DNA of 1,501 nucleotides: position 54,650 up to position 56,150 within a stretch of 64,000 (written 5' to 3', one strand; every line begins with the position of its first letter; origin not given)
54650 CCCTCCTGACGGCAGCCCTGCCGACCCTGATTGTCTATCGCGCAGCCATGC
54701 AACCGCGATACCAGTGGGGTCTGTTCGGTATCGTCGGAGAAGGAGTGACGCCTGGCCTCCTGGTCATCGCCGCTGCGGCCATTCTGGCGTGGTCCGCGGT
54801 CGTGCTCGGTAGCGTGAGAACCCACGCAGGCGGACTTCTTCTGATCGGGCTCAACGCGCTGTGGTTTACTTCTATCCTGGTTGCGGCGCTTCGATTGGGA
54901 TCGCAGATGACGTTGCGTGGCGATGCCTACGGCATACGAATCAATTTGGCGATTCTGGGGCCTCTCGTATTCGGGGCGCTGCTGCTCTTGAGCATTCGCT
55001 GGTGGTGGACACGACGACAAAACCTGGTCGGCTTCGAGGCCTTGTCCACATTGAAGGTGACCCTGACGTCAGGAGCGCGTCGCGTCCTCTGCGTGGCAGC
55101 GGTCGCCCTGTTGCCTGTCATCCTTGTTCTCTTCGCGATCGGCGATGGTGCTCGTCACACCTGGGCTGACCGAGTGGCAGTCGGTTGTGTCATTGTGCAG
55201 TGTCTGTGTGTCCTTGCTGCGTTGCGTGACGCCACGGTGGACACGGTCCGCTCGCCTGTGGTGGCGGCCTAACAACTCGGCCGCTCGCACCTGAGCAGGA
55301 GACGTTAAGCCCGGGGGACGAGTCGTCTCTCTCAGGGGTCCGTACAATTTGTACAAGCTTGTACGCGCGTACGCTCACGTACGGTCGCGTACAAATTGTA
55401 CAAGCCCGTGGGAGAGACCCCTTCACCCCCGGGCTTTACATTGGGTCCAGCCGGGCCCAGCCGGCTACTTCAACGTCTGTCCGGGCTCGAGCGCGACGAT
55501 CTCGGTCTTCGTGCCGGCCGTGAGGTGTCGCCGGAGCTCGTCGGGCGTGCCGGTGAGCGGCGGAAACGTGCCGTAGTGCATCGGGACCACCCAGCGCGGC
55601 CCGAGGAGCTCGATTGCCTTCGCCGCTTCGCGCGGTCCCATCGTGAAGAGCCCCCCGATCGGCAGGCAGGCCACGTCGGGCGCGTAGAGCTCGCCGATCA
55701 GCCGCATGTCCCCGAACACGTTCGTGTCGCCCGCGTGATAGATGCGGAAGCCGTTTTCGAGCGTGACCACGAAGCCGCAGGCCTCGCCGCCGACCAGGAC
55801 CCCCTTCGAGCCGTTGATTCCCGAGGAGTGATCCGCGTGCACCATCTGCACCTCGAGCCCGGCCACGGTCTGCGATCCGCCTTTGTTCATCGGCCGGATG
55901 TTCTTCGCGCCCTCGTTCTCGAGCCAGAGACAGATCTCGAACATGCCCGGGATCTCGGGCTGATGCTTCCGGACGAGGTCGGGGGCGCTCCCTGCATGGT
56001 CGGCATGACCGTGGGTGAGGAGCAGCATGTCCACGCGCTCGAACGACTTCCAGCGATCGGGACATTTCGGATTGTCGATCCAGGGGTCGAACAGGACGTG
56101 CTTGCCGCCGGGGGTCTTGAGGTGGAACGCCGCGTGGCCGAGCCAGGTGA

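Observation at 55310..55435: GTAC-rich nested palindromic element with AT-rich core between convergent genes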

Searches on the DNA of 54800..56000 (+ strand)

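Call 3: search_rna_families(source=window, start=54800, end=56000, threshold=evalue, max_evalue=10, show_alignments=3)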
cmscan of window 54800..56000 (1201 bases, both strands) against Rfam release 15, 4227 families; matches with E-value up to 10: 2.
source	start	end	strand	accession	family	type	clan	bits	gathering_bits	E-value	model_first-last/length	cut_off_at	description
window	55102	55212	+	RF00603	SNORD23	Gene; snRNA; snoRNA; CD-box;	-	16.5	64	2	1-110/110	no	Small nucleolar RNA SNORD23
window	55791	55930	-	RF02206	WT1-AS_4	Gene; lncRNA;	-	13.6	60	7.2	1-134/134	no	WT1 antisense RNA conserved region 4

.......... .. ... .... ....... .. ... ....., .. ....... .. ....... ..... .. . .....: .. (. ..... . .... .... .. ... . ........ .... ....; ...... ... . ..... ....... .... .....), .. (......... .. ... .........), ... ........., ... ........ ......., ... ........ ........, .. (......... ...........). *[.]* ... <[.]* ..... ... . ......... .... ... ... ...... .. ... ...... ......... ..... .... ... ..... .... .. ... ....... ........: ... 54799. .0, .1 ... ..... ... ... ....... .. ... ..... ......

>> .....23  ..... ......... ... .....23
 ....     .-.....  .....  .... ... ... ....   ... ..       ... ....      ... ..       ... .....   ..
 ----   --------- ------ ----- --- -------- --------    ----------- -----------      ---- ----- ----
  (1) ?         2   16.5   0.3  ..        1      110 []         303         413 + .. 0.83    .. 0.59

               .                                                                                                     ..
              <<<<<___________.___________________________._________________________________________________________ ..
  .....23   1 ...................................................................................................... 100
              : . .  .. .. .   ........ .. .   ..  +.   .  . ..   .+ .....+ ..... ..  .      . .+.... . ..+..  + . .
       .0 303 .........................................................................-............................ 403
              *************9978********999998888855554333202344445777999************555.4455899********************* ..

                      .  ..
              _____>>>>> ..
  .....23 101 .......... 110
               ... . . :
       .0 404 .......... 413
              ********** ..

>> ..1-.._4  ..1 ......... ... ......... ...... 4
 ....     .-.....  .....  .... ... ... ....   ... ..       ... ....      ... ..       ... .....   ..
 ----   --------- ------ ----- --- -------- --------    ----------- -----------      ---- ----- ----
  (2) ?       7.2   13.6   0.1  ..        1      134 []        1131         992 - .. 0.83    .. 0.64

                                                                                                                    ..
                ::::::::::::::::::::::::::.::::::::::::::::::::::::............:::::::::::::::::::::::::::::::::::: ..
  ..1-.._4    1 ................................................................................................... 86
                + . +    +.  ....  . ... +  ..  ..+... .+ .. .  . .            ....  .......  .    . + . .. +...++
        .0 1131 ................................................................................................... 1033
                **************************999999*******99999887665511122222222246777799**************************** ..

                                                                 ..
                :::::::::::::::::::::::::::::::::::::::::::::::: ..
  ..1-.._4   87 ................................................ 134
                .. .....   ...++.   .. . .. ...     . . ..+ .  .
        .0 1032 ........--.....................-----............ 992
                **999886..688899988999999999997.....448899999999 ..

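Call 52: search_dna_similar(query=window:55295-55450:+, collection=plasmids, mode=distant, max_evalue=1, max_rows=10)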
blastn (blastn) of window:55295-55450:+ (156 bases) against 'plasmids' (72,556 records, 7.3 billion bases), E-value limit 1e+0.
No match.

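Call 53: search_dna_similar(query=window:55295-55450:+, collection=phages, mode=distant, max_evalue=1, max_rows=10)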
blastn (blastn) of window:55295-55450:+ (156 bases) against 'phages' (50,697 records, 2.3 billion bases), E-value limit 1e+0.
No match.

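Call 58: build_rna_model(alignment_id=A3)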
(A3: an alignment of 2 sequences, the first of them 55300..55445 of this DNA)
Model R1 built from alignment A3 (2 sequences, 149 columns); structure: RNAalifold consensus.
model positions 149; base pairs 35; branch points 0; effective number of sequences 1.43; information 0.591 bits per position. Calibrated on 0.2 Mb of random sequence (short: E-values are rough).
structure used (alignment columns):
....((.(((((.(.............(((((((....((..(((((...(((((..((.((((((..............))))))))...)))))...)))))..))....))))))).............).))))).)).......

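Call 59: search_with_rna_model(model_id=R1, sources=[window, L005, L007, L008, L009, L010, L011, L012, L245, L246, L247, L248, L249], max_evalue=10)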
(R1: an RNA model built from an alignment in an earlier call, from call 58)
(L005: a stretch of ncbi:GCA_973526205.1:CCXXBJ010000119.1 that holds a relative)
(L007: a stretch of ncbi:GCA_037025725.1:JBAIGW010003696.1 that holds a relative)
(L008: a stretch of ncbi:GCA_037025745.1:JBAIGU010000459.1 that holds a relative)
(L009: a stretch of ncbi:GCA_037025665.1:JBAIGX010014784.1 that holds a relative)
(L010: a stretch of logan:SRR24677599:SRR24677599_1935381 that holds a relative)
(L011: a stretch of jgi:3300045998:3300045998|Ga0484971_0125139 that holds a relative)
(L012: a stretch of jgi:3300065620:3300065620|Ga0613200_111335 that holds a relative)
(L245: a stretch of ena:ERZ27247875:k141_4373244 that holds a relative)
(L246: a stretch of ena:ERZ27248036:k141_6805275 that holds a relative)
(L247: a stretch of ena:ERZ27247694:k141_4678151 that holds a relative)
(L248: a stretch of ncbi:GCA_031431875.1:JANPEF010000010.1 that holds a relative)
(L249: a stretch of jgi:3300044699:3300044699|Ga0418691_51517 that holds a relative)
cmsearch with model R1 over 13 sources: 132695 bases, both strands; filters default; matches with E-value up to 10: 7.
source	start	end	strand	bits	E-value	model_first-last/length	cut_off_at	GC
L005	6753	6901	-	159.9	2.7e-38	1-149/149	no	0.56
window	55300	55446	+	156.7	1.7e-37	1-149/149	no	0.57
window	55297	55443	-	83.9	4.1e-19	1-149/149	no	0.57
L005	6756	6904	+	53.3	2.2e-11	1-149/149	no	0.56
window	53891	53937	-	9.1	3.2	1-149/149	no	0.64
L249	9926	9991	-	8.5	4.4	1-149/149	no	0.71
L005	117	156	-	7.6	7.7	1-149/149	no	0.77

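Call 72: search_with_rna_model(model_id=R1, sources=[L250, L251], max_evalue=10)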
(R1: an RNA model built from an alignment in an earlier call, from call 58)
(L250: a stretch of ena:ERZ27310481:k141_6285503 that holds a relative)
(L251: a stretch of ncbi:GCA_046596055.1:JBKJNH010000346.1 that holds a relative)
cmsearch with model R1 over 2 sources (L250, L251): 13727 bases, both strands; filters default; matches with E-value up to 10: 0.
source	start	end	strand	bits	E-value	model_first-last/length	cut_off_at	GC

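Call 75: search_with_rna_model(model_id=R1, sources=[L013, L014, L015, L016, L017, L018, L019, L020, L021, L022, L023, L024, L025, L026, L027, L028, L029, L030, L031, L032, L033, L034, L035, L036, L037, L038, L039, L040, L041, L042, L043, L044, L045, L046, L047, L048, L049, L050, L051, L052, L053, L054, L055, L056, L057, L058, L059, L060, L061, L062, L063, L064, L065, L066, L067, L068, L069, L070, L071, L072, L073, L074, L075, L076, L077, L078, L079, L080, L081, L082, L083, L084, L085, L086, L087, L088, L089, L090, L091, L092, L093, L094, L095, L096, L097, L098, L099, L100, L101, L102, L103, L104, L105, L106, L107, L108, L109, L110, L111, L112], max_evalue=1)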
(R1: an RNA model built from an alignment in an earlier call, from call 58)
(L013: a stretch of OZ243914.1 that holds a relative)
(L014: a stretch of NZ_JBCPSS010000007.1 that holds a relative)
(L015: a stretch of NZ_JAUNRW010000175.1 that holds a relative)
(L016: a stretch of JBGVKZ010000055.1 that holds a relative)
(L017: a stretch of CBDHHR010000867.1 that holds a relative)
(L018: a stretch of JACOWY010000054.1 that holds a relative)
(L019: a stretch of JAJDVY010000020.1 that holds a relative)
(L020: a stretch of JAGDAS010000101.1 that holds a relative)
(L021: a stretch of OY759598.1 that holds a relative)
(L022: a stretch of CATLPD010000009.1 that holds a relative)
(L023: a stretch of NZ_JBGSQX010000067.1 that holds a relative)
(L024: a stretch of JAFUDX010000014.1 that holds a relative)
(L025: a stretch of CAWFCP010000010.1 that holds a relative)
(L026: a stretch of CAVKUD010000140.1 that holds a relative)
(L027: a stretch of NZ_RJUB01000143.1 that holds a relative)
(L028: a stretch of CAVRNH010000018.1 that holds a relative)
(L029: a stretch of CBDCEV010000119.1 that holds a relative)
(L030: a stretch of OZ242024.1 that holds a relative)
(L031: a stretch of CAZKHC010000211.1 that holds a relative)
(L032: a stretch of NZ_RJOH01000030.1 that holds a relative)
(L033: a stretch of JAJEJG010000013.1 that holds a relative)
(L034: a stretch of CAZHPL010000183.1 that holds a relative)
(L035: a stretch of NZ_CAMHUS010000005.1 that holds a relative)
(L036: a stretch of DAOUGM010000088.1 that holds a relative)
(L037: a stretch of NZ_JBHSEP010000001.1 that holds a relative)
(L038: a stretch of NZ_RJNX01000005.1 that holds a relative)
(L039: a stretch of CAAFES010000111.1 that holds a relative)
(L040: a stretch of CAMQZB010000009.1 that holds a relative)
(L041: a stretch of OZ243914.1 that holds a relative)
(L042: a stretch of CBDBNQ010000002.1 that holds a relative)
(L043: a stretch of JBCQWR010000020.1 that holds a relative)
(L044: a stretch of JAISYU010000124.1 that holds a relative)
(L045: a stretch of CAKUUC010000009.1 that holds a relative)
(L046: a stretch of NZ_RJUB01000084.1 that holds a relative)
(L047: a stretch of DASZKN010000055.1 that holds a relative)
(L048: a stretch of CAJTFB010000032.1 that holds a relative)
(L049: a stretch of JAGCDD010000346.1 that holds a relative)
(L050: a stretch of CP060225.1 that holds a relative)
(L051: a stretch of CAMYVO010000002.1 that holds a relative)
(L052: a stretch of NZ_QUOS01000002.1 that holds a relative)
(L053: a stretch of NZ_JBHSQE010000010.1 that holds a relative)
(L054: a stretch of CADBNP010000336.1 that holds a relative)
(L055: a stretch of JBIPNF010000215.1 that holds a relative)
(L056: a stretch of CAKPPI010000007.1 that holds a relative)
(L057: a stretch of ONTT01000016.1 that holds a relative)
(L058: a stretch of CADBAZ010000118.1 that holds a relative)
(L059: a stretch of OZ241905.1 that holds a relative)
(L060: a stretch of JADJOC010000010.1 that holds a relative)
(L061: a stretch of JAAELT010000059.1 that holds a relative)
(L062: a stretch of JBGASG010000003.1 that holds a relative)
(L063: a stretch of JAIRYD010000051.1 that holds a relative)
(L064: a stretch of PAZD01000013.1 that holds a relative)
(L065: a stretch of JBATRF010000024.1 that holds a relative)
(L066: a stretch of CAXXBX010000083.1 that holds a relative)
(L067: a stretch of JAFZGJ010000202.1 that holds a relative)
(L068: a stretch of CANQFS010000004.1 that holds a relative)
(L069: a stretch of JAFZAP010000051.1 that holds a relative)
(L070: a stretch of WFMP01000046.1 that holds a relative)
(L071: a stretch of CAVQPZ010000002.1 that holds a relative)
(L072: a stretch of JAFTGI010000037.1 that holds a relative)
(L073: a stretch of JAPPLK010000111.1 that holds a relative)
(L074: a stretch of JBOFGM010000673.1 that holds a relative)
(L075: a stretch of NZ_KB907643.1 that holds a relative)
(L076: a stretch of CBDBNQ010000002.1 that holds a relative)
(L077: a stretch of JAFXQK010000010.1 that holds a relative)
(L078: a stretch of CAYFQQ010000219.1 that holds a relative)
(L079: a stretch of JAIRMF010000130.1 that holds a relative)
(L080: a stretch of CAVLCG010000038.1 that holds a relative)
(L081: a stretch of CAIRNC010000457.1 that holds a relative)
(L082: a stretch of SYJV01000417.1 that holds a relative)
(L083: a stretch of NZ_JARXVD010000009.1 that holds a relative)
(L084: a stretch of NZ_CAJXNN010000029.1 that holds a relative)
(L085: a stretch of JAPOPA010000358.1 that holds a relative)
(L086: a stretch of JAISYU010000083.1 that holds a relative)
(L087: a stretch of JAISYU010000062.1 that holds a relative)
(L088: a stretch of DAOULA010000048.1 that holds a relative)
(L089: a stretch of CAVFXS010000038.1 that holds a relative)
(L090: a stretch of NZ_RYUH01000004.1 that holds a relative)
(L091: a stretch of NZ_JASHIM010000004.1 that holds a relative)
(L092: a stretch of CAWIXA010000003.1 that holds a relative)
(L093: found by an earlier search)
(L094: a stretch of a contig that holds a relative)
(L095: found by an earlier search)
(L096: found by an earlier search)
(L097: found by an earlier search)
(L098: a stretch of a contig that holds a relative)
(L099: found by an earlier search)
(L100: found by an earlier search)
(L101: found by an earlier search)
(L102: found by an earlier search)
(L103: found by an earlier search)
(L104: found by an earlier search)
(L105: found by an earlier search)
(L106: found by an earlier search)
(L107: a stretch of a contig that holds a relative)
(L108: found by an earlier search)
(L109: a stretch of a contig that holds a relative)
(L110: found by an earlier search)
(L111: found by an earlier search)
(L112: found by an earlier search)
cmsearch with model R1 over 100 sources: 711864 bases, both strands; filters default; matches with E-value up to 1: 32.
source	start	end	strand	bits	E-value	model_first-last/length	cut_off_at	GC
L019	2542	2604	+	30.3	7.7e-05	41-106/149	no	0.24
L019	2542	2604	-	29.8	9.8e-05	41-106/149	no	0.24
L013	6470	6534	+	29.2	0.00014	40-107/149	no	0.23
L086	7121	7252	+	26.9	0.00053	1-149/149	no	0.45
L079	3399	3497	-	26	0.0009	32-115/149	no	0.52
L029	2372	2430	-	25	0.0016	43-105/149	no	0.24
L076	324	383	+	24.4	0.0023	43-105/149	no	0.35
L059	6464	6531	+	23.7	0.0036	39-109/149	no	0.24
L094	3940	4001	+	23.6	0.0038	42-106/149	no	0.29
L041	1403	1458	-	23.4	0.0041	40-107/149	no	0.21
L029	2318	2367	-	23.1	0.0048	43-105/149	no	0.24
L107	577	724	+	23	0.0051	1-149/149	no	0.49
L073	5955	6010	-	22.7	0.0061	40-107/149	no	0.21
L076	322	384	-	22.1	0.0088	41-106/149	no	0.35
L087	5386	5462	+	20.1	0.028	32-115/149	no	0.49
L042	7405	7458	-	19.5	0.041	41-106/149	no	0.28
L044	5478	5609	-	19.4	0.042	1-149/149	no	0.46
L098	3965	4037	+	19.1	0.05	36-112/149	no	0.42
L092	5189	5243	+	18.6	0.068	44-103/149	no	0.27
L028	2849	2912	+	18.4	0.074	43-104/149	no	0.31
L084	6437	6507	+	18.1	0.092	41-106/149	no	0.48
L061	44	119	-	17.6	0.12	39-111/149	no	0.41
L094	3940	3999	-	17.3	0.15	43-105/149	no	0.3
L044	5646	5777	-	17.2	0.16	1-149/149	no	0.45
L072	3110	3145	+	17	0.18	43-105/149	no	0.42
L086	7305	7359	+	16.3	0.26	43-104/149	no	0.45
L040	4897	4961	-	15.4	0.43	43-104/149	no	0.37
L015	152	206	-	15.2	0.5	37-112/149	no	0.45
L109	5493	5543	-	15.2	0.5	43-105/149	no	0.39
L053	2468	2512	+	14.9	0.59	41-106/149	no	0.38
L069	7515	7599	-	14.8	0.62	29-118/149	no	0.35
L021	6830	6898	-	14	0.98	43-104/149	no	0.49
